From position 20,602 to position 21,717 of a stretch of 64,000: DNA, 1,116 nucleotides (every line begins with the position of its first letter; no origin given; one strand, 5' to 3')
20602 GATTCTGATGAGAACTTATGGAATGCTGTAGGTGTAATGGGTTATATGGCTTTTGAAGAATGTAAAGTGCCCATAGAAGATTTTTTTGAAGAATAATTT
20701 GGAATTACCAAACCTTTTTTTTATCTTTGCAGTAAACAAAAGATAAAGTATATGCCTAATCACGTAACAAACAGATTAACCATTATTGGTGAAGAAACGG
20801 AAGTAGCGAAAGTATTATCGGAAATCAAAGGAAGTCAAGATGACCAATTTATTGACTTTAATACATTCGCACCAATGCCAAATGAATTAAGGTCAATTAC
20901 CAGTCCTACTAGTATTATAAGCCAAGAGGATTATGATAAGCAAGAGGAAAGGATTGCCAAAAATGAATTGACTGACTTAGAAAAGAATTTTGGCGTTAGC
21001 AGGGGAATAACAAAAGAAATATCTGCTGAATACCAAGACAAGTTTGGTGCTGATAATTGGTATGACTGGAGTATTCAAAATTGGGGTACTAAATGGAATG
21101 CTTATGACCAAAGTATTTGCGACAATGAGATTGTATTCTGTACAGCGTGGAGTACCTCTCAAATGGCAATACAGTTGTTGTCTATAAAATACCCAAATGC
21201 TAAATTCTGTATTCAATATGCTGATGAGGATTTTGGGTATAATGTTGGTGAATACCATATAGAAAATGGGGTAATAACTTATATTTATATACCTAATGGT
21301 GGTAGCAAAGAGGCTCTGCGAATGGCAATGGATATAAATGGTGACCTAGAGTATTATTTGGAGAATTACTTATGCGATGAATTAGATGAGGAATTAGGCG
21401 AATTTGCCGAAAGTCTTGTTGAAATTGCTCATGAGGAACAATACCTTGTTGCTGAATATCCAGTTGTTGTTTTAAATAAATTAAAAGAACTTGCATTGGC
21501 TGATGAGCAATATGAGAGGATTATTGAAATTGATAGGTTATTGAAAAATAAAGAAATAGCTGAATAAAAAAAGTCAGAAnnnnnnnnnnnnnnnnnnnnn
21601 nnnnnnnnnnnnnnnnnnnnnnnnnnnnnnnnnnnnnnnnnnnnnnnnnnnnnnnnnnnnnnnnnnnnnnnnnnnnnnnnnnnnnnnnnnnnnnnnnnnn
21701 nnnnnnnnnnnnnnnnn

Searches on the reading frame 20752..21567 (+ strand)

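Call 36: search_protein_families(library=phrogs, proteins=[window:20752-21567:+], max_evalue=0.00001)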
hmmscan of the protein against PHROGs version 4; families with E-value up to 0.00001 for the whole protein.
window:20752-21567:+ (271 aa): 2 families
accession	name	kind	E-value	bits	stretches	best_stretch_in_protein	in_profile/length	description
phrog_12644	-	unknown function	7.4e-27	95.6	1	1-183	1-198/236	-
phrog_20518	-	unknown function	4.8e-12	47.2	1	1-168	4-176/177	-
